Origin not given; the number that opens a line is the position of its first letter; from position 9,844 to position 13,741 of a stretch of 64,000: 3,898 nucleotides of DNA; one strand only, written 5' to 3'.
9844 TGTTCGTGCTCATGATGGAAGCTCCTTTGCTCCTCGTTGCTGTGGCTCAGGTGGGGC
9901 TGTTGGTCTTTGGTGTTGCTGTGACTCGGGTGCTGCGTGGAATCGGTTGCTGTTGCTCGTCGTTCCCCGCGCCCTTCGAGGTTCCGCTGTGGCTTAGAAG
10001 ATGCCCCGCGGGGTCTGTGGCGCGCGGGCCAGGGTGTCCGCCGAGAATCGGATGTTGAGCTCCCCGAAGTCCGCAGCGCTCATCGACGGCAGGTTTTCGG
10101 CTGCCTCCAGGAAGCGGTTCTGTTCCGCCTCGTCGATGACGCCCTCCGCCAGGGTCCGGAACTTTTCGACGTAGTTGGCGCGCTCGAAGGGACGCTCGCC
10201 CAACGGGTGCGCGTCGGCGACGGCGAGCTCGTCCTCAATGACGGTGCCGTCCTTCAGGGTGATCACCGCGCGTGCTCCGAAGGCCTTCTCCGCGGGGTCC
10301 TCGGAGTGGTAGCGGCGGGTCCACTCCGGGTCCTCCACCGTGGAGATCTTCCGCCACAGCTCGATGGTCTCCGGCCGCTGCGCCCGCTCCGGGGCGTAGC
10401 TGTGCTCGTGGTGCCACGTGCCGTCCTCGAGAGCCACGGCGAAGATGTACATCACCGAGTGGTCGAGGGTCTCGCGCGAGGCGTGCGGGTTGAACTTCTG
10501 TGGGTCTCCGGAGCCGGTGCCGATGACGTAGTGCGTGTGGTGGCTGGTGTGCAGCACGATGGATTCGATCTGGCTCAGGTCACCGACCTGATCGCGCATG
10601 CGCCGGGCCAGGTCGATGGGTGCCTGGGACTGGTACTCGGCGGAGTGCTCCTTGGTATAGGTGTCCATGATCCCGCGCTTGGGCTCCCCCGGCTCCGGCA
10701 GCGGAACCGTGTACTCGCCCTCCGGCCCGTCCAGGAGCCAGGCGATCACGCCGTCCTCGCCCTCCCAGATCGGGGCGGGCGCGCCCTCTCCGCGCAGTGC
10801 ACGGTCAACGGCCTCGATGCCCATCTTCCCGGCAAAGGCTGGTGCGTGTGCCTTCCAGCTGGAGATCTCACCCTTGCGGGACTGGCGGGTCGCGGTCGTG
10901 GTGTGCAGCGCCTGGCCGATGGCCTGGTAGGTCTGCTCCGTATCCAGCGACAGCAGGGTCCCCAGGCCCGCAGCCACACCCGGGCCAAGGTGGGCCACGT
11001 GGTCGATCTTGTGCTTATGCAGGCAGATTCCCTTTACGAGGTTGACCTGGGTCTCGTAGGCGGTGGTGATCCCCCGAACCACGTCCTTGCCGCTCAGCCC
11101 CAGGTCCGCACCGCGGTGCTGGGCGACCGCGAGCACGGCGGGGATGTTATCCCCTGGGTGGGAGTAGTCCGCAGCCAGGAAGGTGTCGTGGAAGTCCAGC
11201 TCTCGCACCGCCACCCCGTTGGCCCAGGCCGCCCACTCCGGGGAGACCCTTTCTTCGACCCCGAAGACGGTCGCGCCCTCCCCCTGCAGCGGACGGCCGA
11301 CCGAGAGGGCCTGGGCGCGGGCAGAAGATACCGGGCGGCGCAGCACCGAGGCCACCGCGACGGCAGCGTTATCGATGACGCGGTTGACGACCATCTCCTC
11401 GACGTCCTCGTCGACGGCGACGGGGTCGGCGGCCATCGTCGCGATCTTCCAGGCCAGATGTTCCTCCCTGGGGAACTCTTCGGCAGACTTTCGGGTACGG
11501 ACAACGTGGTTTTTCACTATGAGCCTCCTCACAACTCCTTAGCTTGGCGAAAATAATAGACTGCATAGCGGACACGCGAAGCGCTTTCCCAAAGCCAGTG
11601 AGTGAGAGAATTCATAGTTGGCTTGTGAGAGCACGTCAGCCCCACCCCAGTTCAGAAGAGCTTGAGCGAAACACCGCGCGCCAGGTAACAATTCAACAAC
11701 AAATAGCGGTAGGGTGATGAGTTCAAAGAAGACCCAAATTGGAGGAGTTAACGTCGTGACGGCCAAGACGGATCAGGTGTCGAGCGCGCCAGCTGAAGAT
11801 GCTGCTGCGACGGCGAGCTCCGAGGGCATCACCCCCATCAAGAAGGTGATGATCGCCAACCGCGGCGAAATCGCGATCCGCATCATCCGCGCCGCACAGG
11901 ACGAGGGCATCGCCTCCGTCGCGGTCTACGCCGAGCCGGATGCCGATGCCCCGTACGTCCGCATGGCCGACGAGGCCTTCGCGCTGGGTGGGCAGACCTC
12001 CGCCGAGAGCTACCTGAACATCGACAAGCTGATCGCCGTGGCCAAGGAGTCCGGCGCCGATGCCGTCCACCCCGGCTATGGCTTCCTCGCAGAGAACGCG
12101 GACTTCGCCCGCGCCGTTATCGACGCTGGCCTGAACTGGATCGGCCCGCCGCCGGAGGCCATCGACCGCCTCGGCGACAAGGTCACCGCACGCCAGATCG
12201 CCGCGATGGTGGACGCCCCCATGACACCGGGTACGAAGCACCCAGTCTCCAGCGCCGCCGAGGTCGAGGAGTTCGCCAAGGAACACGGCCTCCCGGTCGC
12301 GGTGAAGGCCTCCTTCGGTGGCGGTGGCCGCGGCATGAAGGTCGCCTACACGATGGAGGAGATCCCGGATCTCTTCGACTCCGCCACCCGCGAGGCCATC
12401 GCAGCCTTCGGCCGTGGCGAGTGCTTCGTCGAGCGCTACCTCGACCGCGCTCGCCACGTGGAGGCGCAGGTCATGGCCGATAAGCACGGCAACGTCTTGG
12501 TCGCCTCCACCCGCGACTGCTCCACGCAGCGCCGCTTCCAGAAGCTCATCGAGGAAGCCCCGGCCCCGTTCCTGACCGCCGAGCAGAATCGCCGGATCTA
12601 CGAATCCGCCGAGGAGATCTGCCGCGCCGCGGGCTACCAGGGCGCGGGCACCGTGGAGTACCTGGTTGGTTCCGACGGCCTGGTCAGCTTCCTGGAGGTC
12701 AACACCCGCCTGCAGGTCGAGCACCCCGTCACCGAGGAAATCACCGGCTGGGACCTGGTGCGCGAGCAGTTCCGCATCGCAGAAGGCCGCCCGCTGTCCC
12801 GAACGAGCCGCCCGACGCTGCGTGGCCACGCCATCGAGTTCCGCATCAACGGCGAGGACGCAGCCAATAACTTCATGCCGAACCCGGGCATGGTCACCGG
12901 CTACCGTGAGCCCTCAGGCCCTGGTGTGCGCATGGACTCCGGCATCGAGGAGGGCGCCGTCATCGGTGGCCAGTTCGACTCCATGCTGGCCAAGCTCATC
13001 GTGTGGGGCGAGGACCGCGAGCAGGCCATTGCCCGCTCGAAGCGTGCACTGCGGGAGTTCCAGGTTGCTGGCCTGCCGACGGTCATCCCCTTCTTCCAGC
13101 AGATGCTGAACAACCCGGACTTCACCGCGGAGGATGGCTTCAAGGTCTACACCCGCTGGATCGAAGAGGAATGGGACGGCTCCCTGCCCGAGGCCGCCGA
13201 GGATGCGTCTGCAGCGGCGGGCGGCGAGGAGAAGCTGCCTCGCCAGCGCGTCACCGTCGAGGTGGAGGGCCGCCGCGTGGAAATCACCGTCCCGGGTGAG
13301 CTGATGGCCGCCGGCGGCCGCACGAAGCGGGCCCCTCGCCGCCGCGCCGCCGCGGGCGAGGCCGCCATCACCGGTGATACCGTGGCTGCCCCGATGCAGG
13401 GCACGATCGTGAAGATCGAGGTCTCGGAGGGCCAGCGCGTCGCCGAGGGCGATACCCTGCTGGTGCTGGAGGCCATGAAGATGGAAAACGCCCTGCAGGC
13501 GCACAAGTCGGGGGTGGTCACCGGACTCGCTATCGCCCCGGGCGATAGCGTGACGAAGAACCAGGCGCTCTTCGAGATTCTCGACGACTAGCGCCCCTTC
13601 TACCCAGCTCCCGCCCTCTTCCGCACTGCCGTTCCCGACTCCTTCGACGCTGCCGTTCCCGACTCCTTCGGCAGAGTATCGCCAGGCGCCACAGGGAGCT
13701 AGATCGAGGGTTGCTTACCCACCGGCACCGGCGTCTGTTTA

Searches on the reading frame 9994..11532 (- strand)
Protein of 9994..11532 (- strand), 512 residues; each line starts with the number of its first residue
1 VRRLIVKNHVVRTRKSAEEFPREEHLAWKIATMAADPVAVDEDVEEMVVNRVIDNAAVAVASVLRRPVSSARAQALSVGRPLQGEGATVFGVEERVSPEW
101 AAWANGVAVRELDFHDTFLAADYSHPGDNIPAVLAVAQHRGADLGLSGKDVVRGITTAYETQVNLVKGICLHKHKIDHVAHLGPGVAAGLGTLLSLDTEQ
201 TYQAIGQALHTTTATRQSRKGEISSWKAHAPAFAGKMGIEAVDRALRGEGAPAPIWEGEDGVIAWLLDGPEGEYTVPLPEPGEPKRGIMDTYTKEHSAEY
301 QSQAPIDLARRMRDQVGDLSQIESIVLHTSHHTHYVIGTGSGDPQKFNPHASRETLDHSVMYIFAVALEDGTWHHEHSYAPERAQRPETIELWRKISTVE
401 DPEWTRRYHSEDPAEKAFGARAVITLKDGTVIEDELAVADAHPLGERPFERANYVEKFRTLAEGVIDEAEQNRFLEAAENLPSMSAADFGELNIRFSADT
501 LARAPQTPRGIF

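Call 25: search_protein_families(library=pfam, proteins=[window:9994-11532:-], max_evalue=0.001)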
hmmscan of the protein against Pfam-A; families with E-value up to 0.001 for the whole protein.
window:9994-11532:- (512 aa): 2 families
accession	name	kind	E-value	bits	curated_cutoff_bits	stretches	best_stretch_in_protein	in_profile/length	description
PF03972.19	MmgE_PrpD_N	-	8.9e-68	228.6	32.1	1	25-271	2-240/244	MmgE/PrpD N-terminal domain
PF19305.4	MmgE_PrpD_C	-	2.2e-46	158.2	32.1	1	296-481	1-171/173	MmgE/PrpD C-terminal domain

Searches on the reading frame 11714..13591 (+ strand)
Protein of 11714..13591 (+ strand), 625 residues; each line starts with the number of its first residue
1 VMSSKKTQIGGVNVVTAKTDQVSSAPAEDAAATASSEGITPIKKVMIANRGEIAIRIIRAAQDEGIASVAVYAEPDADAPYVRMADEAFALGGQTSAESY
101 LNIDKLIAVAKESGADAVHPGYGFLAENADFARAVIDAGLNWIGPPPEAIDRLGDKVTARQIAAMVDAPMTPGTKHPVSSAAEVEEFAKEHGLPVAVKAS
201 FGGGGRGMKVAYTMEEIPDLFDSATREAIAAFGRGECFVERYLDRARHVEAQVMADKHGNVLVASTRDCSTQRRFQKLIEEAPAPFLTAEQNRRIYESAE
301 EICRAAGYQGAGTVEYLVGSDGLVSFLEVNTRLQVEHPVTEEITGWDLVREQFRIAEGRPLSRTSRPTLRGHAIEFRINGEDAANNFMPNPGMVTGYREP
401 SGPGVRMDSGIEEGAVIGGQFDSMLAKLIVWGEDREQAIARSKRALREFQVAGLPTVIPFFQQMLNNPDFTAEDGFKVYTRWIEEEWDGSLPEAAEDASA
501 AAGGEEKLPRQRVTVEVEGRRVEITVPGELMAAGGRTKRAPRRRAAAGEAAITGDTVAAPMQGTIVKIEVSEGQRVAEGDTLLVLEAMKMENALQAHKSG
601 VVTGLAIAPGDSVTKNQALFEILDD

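Call 24: search_protein_families(library=pfam, proteins=[window:11714-13591:+], max_evalue=0.001)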
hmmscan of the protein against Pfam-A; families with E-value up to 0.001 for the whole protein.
window:11714-13591:+ (625 aa): 9 families
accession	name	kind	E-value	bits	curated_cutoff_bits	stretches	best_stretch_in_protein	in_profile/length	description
PF02786.22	CPSase_L_D2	-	1.2e-74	250.8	19.8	1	155-362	1-209/211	Carbamoyl-phosphate synthase L chain, ATP binding domain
PF00289.28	Biotin_carb_N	-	3.6e-45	153.4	25.5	1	42-150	2-110/110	Biotin carboxylase, N-terminal domain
PF02785.25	Biotin_carb_C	-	7.6e-37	126.2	32.4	1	375-485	1-108/108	Biotin carboxylase C-terminal domain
PF00364.28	Biotin_lipoyl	-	3.9e-17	62.3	22.1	1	556-622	2-73/73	Biotin-requiring enzyme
PF13533.13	Biotin_lipoyl_2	-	3.1e-08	33.7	29.8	1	556-586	2-32/32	Biotin-lipoyl like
PF02222.28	ATP-grasp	-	3.6e-07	30.4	27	1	178-332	16-162/179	ATP-grasp domain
PF07478.18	Dala_Dala_lig_C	-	6.7e-07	29.5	24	1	182-331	26-174/204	D-ala D-ala ligase C-terminus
PF16576.10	HlyD_D23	-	3.5e-06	26.9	30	0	556-586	110-140/214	Barrel-sandwich domain of CusB or HlyD membrane-fusion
PF13437.12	HlyD_3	-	6.6e-06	27.2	22.2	0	556-586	1-31/106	HlyD family secretion protein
